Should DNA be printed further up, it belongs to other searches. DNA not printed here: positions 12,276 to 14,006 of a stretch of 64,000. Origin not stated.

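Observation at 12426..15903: Gene pair whose domain architecture recalls hydrazine synthase (propeller plus haem middle domain; propeller fused to a di-haem CCP fold) in a non-anammox context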

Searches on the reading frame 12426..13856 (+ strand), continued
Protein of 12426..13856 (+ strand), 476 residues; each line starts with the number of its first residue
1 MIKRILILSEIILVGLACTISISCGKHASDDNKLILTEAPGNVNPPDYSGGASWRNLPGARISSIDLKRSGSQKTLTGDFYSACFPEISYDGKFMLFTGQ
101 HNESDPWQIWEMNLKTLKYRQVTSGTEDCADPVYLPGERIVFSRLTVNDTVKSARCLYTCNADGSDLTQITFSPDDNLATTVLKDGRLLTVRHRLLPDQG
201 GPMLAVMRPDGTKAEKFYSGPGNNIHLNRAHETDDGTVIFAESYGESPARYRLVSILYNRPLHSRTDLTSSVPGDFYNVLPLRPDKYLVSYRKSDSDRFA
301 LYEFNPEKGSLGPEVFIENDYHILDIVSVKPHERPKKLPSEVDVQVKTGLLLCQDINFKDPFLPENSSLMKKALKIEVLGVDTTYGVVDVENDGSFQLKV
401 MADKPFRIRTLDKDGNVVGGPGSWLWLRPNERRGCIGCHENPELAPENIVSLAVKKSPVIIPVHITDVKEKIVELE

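Call 53: predict_structure(alignment_id=A3)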
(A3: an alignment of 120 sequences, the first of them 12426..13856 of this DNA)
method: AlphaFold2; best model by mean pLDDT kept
length: 476 residues; sequences in the alignment: 120
mean_pLDDT: 78.4   pTM: 0.78
mean pLDDT of the five models: 78.4, 78.1, 77.6, 77.4, 71.9
residues with pLDDT >= 90: 169; 70-90: 171; 50-70: 85; < 50: 51
segments of 3 or more residues with pLDDT < 50: 23-29, 50-52, 429-451, 458-464, 468-476
pLDDT, mean of each block of 10 residues (from residue 1): 78 82 49 90 64 76 90 93 95 95 95 96 94 89 90 91 91 89 91 82 86 80 77 91 70 84 81 90 92 88 93 91 93 70 54 65 55 81 80 71 71 79 59 46 46 50 48 40
secondary structure, 60 per line:
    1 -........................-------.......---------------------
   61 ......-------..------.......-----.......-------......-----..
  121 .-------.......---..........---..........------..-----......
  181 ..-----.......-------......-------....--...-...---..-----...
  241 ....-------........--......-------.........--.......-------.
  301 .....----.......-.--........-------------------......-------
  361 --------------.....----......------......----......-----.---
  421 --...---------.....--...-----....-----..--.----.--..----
elements in order: H2-25 E33-39 E61-66 E82-88 E94-100 E108-113 E119-121 E129-135 E139-148 E152-161 E175-182 E188-194 E202-207 E215-218 E225-227 E238-244 E252-259 E262-267 E275-283 E286-292 E300-305 E310-316 E321-328 E348-353 E375-379 E384-389 E396-401 E406-411 E423-425 H435-439 H450-453

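Call 57: fold_search(model_id=the predicted structure, library=pdb)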
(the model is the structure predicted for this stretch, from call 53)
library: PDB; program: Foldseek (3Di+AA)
matches with E <= 10: 1069; with E <= 0.001: 530
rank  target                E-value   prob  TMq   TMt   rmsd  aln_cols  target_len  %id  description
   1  5c2v_A                3.9e-20  1.00  0.70  0.45   4.6       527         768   21  Kuenenia stuttgartiensis Hydrazine Synthase (released 2015-10-14)
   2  5c2v_D                1.1e-19  1.00  0.70  0.45   4.8       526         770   21  Kuenenia stuttgartiensis Hydrazine Synthase (released 2015-10-14)
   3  4r40_C                1.5e-11  1.00  0.44  0.52   4.6       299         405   14  Crystal Structure of TolB/Pal complex from Yersinia pestis. (released 2014-09-03)
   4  1c5k                  3.4e-11  1.00  0.46  0.54   5.3       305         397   14  THE STRUCTURE OF TOLB, AN ESSENTIAL COMPONENT OF THE TOL-DEPENDENT TRANSLOCATION SYSTEM AND ITS INTERACTIONS WITH THE TR (released 2000-12-06)
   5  2hqs_B                1.7e-10  1.00  0.46  0.53   4.5       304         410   14  Crystal structure of TolB/Pal complex (released 2007-04-03)
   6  2ivz_A                1.8e-10  1.00  0.46  0.54   5.2       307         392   15  Structure of TolB in complex with a peptide of the colicin E9 T- domain (released 2006-08-16)
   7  2hqs_A                2.1e-10  1.00  0.46  0.53   4.5       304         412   14  Crystal structure of TolB/Pal complex (released 2007-04-03)
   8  2w8b_B                2.1e-10  1.00  0.46  0.52   4.6       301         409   13  Crystal structure of processed TolB in complex with Pal (released 2009-02-17)
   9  4pwz_B                2.8e-10  1.00  0.46  0.53   4.5       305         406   12  Crystal structure of TolB protein from Yersinia pestis CO92 (released 2014-04-02)
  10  3iax_A                3.0e-10  1.00  0.47  0.55   5.1       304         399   15  The crystal structure of the TolB box of Colicin A in complex with TolB reveals important differences in the recruitme (released 2009-10-13)
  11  1crz                  3.1e-10  1.00  0.46  0.54   5.1       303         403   14  CRYSTAL STRUCTURE OF THE E. COLI TOLB PROTEIN (released 2000-08-16)
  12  2w8b_A                3.3e-10  1.00  0.46  0.53   4.5       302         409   14  Crystal structure of processed TolB in complex with Pal (released 2009-02-17)
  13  4r40_A                3.3e-10  1.00  0.44  0.51   5.1       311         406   14  Crystal Structure of TolB/Pal complex from Yersinia pestis. (released 2014-09-03)
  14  4pwz_A                5.8e-10  1.00  0.45  0.53   4.5       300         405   13  Crystal structure of TolB protein from Yersinia pestis CO92 (released 2014-04-02)
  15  4jml_A                1.1e-09  1.00  0.46  0.55   5.1       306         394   14  Crystal structure of the TolB(P201C)-ColicinE9 TBE peptide(A33C) complex. (released 2013-07-17)
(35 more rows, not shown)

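Call 80: search_solved_structures(query=A2, max_evalue=0.001, show_alignments=1)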
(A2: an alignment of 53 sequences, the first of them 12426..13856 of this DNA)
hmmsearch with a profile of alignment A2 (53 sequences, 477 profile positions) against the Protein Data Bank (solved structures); distinct sequences matched with E-value up to 0.001: 30.
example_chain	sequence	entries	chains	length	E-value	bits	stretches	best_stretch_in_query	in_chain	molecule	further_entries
5c2v_A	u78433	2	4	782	6.9e-58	199.7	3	169-343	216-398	HYDRAZINE SYNTHASE ALPHA SUBUNIT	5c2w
6pnv_A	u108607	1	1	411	2.8e-14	55.9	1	89-203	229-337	Tol-Pal system protein TolB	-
2w8b_A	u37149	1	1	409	4.9e-14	55.1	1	89-203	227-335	PROTEIN TOLB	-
1crz_A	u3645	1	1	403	5e-14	55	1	89-203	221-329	TOLB PROTEIN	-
2w8b_B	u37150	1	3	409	5.2e-14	55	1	89-203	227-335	PROTEIN TOLB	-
4jml_A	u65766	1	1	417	5.2e-14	55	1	89-203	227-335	Protein TolB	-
2hqs_A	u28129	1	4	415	5.4e-14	54.9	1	89-203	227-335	Protein tolB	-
7nst_E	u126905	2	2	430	5.7e-14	54.8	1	89-203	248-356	Tol-Pal system protein TolB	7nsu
3iax_A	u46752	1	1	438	6.2e-14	54.7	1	89-203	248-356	Protein tolB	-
1c5k_A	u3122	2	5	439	6.3e-14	54.7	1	89-203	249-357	PROTEIN (TOLB PROTEIN) | PROTEIN TOLB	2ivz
4r40_A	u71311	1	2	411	4.3e-13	51.9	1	89-201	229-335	Protein TolB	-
4pwz_A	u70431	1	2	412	4.3e-13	51.9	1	89-201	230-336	Protein TolB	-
7awy_A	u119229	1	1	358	1.1e-12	50.6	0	161-243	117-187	Scone-R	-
6tji_A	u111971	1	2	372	5.4e-12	48.3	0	158-243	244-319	Cake10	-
7mx5_A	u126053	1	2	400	1.4e-11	47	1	88-206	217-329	Tol-Pal system protein TolB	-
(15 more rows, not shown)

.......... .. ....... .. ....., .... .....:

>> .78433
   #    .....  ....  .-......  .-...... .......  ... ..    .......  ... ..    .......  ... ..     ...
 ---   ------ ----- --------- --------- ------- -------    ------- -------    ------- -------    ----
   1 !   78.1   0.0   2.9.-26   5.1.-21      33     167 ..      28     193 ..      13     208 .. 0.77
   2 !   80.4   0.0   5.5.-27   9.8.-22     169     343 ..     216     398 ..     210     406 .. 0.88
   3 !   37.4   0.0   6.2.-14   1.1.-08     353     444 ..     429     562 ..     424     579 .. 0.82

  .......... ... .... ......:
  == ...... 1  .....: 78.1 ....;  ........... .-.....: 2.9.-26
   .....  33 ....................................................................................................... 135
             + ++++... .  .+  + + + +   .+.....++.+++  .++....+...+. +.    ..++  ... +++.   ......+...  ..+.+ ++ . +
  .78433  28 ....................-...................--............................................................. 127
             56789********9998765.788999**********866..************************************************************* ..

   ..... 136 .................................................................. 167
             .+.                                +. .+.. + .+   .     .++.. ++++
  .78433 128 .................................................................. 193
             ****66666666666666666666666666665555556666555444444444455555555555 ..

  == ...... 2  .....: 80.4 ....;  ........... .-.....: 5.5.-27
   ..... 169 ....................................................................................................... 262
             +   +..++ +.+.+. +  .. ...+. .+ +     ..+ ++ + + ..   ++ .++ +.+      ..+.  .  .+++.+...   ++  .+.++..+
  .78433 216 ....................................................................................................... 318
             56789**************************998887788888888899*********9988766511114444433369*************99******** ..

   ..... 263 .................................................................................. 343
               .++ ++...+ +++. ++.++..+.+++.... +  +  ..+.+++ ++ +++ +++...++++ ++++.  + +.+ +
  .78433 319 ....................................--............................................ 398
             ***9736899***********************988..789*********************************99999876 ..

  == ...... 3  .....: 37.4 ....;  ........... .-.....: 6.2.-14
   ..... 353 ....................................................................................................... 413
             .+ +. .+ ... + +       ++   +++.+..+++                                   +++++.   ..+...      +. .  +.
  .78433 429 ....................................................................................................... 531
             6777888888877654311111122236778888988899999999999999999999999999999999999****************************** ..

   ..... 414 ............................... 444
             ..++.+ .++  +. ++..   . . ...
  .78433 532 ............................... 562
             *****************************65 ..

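Call 86: search_protein_families(library=pfam, proteins=[L039:60-629:+, L039:814-1356:+, L039:1393-2124:-, L039:2130-3170:-, L039:3182-4402:-, L039:4405-5148:-, L039:5155-6378:-, L039:6383-7705:-, L069:5146-6273:-, L069:6997-7746:-], max_evalue=0.00001)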
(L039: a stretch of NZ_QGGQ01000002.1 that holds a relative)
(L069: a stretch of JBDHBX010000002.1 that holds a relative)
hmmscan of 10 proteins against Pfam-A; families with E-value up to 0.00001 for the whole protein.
L039:60-629:+ (189 aa): 1 family
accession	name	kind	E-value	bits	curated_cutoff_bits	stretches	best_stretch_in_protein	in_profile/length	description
PF20125.4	DUF6515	-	8.5e-29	101.1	24.9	1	58-186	50-178/179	Family of unknown function (DUF6515)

L039:814-1356:+ (180 aa): 6 families
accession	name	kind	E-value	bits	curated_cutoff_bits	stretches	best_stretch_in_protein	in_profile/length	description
PF03162.18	Y_phosphatase2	-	4.2e-12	46.4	27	1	38-148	10-128/165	Tyrosine phosphatase family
PF22741.1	PTP-NADK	-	4.4e-12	46.1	27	1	24-146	12-144/163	DSP-PTPase phosphatase fused to NAD+ Kinase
PF22785.1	Tc-R-P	-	2.1e-10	41.5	27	1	42-133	5-102/106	Polymorphic toxin system, DSP-PTPase phosphatase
PF00782.25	DSPc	-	3.6e-09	37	33.5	1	44-150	3-113/133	Dual specificity phosphatase, catalytic domain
PF13350.11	Y_phosphatase3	-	8.9e-09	36.1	22.2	0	99-129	118-147/240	Tyrosine phosphatase family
PF22784.1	PTP-SAK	-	1e-06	29.3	27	1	47-135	18-112/153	Swiss Army Knife protein, DSP-PTPase phosphatase domain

L039:1393-2124:- (243 aa): 2 families
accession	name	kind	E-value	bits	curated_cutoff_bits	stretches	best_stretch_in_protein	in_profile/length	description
PF00072.30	Response_reg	-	4.5e-19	69.1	30.2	1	9-113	2-109/111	Response regulator receiver domain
PF04397.21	LytTR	-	8.9e-17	61.6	22.6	1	147-235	3-95/98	LytTr DNA-binding domain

L039:2130-3170:- (346 aa): 1 family
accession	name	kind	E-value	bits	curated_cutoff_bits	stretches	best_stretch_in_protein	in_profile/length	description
PF06580.19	His_kinase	-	3e-26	91.9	25.2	1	160-238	2-81/81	Histidine kinase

L039:3182-4402:- (406 aa): 2 families
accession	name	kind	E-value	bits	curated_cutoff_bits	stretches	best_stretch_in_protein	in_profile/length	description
PF12704.14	MacB_PCD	-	1.4e-47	163.1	27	1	21-245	1-206/207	MacB-like periplasmic core domain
PF02687.27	FtsX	-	2.2e-17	63.6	25.5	1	286-398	2-119/120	FtsX-like permease C-terminal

L039:4405-5148:- (247 aa): 1 family
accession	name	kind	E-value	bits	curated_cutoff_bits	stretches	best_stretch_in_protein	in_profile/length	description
PF00005.33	ABC_tran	-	1.2e-34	120.3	25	1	25-174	1-136/137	ABC transporter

L039:5155-6378:- (407 aa): 2 families
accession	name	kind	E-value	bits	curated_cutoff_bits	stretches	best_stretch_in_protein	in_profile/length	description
PF16576.10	HlyD_D23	-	1.4e-26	93.5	30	1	47-280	4-214/214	Barrel-sandwich domain of CusB or HlyD membrane-fusion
PF13437.12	HlyD_3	-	2.8e-19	70.2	22.2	1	171-277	2-106/106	HlyD family secretion protein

L039:6383-7705:- (440 aa): 1 family
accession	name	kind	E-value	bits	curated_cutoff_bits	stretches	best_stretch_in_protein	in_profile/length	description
PF02321.23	OEP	-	1.4e-60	204.8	22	2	246-421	2-173/187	Outer membrane efflux protein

L069:5146-6273:- (375 aa): 1 family
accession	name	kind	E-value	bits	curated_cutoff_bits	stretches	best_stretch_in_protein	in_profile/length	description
PF14907.12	NTP_transf_5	-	1.5e-27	97.2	31.2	1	36-254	2-249/249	Uncharacterised nucleotidyltransferase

L069:6997-7746:- (249 aa): 0 families
